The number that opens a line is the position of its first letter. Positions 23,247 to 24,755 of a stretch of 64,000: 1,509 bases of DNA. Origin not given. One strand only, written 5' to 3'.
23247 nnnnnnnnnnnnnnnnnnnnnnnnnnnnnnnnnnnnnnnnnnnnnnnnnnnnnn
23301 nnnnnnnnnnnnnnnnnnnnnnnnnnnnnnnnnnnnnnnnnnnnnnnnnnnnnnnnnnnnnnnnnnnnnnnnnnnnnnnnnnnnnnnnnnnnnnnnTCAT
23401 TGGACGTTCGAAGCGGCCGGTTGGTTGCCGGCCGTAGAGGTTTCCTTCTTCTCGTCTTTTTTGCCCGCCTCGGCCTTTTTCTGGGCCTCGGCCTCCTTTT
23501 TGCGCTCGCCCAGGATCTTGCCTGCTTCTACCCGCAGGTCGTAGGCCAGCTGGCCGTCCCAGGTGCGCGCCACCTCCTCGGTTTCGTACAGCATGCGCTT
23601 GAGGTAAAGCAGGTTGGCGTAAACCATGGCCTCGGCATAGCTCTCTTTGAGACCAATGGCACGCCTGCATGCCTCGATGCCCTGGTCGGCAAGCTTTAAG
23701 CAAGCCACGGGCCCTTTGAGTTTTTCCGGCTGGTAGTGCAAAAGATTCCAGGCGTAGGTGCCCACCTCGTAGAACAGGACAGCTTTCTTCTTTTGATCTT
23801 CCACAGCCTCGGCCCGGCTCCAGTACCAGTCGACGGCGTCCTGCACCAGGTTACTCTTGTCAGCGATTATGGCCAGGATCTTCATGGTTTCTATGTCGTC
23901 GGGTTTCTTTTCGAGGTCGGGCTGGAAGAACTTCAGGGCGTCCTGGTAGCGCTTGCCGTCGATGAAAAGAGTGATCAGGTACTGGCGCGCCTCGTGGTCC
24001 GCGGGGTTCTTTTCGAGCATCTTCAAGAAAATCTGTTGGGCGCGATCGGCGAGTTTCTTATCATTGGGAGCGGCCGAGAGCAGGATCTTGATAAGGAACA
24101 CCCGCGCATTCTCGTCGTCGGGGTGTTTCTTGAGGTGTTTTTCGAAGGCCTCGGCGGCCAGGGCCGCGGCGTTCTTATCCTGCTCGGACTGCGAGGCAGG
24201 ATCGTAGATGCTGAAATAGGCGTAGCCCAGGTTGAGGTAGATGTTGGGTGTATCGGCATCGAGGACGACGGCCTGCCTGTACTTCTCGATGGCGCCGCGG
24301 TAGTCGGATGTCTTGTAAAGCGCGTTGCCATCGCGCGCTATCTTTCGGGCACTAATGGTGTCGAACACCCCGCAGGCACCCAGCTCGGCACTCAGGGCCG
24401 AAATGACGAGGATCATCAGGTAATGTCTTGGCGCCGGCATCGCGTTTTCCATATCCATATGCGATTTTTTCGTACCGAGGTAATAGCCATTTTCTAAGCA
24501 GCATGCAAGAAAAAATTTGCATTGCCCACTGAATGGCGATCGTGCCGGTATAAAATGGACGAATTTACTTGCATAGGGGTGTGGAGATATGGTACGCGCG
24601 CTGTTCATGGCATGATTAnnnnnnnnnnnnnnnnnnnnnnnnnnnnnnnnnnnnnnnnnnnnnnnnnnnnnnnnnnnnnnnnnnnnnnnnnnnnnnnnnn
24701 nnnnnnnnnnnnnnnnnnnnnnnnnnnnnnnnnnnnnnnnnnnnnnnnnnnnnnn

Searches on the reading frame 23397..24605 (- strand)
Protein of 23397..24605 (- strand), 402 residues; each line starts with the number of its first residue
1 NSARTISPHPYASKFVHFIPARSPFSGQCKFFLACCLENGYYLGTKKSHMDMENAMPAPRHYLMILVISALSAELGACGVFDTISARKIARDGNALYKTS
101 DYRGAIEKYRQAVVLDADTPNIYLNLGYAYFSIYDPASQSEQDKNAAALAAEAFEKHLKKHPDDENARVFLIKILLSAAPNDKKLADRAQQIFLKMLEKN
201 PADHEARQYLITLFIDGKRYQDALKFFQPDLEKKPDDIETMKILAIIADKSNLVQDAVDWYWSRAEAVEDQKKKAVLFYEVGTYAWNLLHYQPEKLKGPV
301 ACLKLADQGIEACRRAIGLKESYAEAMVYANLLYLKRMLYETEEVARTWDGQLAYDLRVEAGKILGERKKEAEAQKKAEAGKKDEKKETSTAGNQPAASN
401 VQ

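Call 71: search_protein_families(library=pfam, proteins=[window:23397-24605:-], max_evalue=0.001)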
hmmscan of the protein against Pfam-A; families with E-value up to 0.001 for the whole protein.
window:23397-24605:- (402 aa): 6 families
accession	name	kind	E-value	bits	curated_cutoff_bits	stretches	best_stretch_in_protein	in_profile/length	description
PF13414.12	TPR_11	-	3e-13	49.7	26.8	1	93-131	1-39/42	TPR repeat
PF13432.12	TPR_16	-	1.6e-09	38.5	32.7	1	93-164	4-64/65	Tetratricopeptide repeat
PF14559.12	TPR_19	-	3.1e-09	37.5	25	1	186-238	7-59/68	Tetratricopeptide repeat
PF13428.12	TPR_14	-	1.9e-07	31.5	23.5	0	94-128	9-43/44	Tetratricopeptide repeat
PF23914.1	TPR_CcmH_CycH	-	8.9e-07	29.3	42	1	145-229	64-146/158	Cytochrome c-type biogenesis protein H TPR domain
PF00515.34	TPR_1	-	0.00038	20.6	27.8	0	93-116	8-31/34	Tetratricopeptide repeat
